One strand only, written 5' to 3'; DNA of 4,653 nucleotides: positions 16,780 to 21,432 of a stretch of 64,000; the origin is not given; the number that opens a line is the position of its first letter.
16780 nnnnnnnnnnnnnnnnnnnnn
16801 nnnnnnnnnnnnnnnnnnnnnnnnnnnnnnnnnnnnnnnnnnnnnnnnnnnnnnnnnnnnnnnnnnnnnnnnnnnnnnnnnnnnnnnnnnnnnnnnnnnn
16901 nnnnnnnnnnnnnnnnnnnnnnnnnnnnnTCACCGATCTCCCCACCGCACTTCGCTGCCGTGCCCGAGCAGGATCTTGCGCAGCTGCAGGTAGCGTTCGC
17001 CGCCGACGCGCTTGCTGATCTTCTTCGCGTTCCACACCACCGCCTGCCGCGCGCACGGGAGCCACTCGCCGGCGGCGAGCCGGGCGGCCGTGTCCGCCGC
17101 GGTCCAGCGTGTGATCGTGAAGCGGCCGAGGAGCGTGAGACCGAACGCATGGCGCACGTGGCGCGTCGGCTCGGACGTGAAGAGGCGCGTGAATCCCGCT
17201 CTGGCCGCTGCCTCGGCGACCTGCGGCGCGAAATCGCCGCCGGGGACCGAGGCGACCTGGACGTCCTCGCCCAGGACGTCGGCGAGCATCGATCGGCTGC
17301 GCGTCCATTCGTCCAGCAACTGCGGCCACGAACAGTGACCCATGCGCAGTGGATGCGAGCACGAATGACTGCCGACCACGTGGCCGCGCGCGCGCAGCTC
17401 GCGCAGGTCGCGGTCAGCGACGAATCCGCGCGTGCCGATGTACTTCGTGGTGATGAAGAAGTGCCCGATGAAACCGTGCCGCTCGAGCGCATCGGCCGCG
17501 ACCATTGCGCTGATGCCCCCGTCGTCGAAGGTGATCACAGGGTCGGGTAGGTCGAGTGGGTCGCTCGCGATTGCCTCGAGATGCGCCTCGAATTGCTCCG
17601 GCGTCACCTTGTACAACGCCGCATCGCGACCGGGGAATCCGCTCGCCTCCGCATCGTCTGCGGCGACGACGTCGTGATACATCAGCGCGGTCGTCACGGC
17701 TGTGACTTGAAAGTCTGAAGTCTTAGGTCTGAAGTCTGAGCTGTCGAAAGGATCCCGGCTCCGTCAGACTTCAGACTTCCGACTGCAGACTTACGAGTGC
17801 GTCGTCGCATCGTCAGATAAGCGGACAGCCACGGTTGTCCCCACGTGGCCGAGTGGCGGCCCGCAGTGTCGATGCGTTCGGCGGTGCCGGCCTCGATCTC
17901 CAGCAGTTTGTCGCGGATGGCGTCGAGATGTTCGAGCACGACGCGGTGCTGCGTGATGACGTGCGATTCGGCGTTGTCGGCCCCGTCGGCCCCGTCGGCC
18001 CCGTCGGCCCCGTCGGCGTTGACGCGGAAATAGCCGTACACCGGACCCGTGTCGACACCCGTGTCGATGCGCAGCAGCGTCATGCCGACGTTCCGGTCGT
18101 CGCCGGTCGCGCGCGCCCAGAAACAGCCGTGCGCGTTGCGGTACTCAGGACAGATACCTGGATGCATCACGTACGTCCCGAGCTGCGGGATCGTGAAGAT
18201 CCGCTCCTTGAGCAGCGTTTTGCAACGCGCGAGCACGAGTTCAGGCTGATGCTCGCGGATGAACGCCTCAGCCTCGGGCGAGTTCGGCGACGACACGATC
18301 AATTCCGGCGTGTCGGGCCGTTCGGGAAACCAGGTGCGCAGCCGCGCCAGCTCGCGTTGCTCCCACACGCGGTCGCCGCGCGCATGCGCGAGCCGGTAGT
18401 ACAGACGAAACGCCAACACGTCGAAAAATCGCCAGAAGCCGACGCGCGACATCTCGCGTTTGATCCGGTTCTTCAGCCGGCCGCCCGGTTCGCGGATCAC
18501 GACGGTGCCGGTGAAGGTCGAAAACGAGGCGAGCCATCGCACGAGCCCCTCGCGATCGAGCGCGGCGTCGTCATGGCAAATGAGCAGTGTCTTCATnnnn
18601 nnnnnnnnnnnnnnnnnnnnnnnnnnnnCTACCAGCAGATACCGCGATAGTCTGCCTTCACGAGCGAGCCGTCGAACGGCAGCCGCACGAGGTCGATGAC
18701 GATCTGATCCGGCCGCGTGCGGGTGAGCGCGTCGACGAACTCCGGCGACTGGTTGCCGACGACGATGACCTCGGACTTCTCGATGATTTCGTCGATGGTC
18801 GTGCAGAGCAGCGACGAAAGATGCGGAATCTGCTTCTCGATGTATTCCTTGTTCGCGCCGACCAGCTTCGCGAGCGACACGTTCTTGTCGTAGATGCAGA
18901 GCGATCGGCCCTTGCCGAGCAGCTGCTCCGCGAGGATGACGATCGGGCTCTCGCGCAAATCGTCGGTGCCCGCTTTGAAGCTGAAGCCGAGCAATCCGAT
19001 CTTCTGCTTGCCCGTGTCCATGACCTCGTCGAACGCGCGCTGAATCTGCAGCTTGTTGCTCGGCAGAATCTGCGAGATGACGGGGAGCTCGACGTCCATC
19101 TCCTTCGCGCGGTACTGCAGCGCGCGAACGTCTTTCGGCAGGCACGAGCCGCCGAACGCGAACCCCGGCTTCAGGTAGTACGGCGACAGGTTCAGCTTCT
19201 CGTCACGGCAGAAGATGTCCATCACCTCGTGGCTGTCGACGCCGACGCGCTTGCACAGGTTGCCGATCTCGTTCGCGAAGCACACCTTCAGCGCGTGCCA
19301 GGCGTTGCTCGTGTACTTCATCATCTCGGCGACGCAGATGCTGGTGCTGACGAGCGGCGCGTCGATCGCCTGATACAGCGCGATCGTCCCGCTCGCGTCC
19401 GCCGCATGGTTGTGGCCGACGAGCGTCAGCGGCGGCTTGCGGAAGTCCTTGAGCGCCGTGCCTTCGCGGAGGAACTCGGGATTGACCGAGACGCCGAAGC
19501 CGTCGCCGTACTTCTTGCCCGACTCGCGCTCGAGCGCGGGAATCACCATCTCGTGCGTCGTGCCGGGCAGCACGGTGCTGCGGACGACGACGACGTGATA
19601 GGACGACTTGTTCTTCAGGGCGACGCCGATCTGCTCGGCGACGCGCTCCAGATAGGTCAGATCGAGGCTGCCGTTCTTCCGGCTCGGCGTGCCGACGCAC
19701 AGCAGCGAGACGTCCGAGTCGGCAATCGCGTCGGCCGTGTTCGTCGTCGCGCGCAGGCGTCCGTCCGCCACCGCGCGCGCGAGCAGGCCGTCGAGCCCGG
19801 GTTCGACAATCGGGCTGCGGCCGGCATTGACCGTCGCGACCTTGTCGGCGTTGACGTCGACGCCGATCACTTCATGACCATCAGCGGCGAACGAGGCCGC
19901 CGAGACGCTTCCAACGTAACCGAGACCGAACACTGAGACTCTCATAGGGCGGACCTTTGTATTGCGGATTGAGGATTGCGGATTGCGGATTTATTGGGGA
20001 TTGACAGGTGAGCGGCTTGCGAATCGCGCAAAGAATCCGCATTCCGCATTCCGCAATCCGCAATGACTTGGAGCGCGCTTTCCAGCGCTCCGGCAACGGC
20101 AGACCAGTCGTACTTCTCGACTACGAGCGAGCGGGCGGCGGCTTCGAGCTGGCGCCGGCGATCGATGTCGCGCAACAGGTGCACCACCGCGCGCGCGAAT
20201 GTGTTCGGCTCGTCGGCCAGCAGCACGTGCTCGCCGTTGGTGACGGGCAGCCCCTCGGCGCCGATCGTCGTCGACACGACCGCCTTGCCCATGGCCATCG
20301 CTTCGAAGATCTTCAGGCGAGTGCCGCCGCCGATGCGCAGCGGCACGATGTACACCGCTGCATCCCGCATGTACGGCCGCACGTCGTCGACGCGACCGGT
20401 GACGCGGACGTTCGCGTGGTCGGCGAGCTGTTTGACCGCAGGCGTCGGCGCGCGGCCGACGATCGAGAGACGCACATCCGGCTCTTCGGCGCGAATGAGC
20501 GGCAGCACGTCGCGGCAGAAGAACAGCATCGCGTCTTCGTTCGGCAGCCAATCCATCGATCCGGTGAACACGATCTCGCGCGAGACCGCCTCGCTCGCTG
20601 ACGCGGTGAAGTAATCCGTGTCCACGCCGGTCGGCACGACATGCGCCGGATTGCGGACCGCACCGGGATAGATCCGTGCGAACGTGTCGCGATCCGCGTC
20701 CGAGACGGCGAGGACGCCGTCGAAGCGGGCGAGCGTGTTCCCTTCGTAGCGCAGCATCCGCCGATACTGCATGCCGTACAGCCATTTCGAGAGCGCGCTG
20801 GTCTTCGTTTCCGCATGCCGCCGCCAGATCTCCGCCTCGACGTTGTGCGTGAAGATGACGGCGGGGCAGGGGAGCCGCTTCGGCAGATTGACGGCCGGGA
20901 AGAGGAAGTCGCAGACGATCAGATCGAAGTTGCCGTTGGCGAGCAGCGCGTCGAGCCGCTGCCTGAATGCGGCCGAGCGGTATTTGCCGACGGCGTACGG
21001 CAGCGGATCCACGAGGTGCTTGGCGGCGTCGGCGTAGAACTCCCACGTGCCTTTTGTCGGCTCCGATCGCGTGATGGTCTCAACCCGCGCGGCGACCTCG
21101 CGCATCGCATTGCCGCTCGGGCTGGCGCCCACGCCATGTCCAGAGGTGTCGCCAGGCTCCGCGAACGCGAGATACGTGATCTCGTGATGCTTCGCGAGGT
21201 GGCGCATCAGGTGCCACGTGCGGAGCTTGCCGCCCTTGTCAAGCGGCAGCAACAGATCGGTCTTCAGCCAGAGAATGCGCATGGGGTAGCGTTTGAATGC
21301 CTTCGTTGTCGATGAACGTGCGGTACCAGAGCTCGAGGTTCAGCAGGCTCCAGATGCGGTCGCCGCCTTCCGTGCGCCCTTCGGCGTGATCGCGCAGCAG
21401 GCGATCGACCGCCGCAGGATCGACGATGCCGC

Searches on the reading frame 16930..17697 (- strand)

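Call 51: search_protein_families(library=ncbifam, proteins=[window:16930-17697:-], max_evalue=0.000001)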
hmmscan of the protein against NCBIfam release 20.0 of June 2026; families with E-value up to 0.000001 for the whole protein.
window:16930-17697:- (255 aa): 2 families
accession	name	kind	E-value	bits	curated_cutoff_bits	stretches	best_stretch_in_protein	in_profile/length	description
TIGR02884.1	spore_pdaA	equivalog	2.6e-07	30.6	298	1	55-175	41-159/224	delta-lactam-biosynthetic de-N-acetylase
NF050820.1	PolSacchBiosHfsH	equivalog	7e-07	29.2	400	0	55-162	38-149/249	oligosaccharide deacetylase HfsH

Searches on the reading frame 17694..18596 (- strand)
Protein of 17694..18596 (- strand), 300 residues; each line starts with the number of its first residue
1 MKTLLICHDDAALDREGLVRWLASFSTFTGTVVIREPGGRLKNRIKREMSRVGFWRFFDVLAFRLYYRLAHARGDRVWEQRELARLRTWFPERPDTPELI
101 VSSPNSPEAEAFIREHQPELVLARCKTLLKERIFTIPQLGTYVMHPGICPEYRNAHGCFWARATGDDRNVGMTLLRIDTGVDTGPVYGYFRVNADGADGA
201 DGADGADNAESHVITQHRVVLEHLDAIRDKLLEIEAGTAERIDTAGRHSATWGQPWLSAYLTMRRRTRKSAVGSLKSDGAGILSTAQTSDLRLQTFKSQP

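Call 51: search_protein_families(library=ncbifam, proteins=[window:17694-18596:-], max_evalue=0.000001)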
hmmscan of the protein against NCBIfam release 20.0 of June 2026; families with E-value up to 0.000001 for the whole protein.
window:17694-18596:- (300 aa): 2 families
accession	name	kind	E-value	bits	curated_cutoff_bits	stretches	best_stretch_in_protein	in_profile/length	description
NF005414.0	PRK06988.1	equivalog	2.6e-08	33.2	316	1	98-201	58-161/311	formyltransferase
NF005998.1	PRK08125.1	equivalog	8.6e-07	27.7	777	1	112-200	70-158/649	bifunctional UDP-4-amino-4-deoxy-L-arabinose formyltransferase/UDP-glucuronic acid oxidase ArnA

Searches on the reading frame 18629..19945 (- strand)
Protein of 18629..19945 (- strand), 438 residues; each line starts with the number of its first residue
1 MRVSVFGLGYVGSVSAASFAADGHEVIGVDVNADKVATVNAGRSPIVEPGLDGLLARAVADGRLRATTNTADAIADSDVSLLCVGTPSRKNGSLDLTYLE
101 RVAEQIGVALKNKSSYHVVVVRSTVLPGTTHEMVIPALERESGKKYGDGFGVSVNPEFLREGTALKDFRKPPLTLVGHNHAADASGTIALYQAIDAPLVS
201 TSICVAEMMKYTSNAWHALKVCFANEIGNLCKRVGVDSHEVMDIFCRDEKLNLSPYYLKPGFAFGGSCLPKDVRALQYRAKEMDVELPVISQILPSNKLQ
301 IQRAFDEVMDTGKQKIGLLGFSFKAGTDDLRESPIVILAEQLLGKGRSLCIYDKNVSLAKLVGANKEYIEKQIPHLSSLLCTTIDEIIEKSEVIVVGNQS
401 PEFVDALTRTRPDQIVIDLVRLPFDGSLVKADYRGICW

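Call 51: search_protein_families(library=ncbifam, proteins=[window:18629-19945:-], max_evalue=0.000001)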
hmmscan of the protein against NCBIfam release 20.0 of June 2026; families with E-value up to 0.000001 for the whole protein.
window:18629-19945:- (438 aa): 7 families
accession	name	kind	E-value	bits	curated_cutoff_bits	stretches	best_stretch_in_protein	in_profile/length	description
TIGR03026.1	NDP-sugDHase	subfamily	1.1e-121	406.5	189.8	1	1-419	1-411/413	nucleotide sugar dehydrogenase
NF041297.1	UDPGDh_AglM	equivalog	3.6e-99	332.6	670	1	1-354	1-357/429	UDP-glucose 6-dehydrogenase AglM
NF047673.2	TeichurnBiosyTuaD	equivalog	1.5e-75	255.1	700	1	2-369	3-368/439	UDP-glucose 6-dehydrogenase TuaD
NF040825.1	UDPMaNacDH_Arch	equivalog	2.3e-49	168.4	750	1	1-357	1-352/418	UDP-N-acetyl-D-mannosamine dehydrogenase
NF008286.0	PRK11064.1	equivalog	3.4e-42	144.5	459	1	2-418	5-414/420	UDP-N-acetyl-D-mannosamine dehydrogenase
NF011631.0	PRK15057.1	equivalog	1.6e-32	113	757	1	1-354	1-337/388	UDP-glucose 6-dehydrogenase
NF011729.0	PRK15182.1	equivalog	8e-22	77.6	592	1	2-356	8-357/425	Vi polysaccharide biosynthesis UDP-N-acetylglucosamine C-6 dehydrogenase TviB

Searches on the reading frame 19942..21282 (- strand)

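Call 51: search_protein_families(library=ncbifam, proteins=[window:19942-21282:-], max_evalue=0.000001)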
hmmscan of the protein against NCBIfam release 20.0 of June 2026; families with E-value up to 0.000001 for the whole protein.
window:19942-21282:- (446 aa): 8 families
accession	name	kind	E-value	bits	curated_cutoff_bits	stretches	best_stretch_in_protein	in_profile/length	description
TIGR03087.1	stp1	hypoth_equivalog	1.2e-81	275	316.65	1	3-405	1-395/397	TIGR03087 family PEP-CTERM/XrtA system glycosyltransferase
TIGR04063.1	stp3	hypoth_equivalog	5.5e-12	45.3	442.05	1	170-398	141-386/397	TIGR04063 family PEP-CTERM/XrtA system glycosyltransferase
NF041876.1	EPS_EpsE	equivalog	4.6e-11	42.6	400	1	207-399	182-388/389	exopolysaccharide biosynthesis GT4 family glycosyltransferase EpsE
TIGR03088.1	stp2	hypoth_equivalog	7.3e-10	38.4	409.05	1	264-399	224-365/374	TIGR03088 family PEP-CTERM/XrtA system glycosyltransferase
TIGR02149.1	glgA_Coryne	subfamily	2.3e-07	30.3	302.4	0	180-398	138-381/391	glycogen synthase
NF053787.1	GlcN_PG_synth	equivalog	2.4e-07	30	480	0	324-403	277-355/361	N-acetylglucosaminyl phosphatidylglycerol synthase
TIGR03449.1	mycothiol_MshA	equivalog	7.1e-07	28.5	462.5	0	304-404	300-400/406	D-inositol-3-phosphate glycosyltransferase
TIGR03999.1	thiol_BshA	equivalog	1e-06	28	273.7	0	268-397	228-363/375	N-acetyl-alpha-D-glucosaminyl L-malate synthase BshA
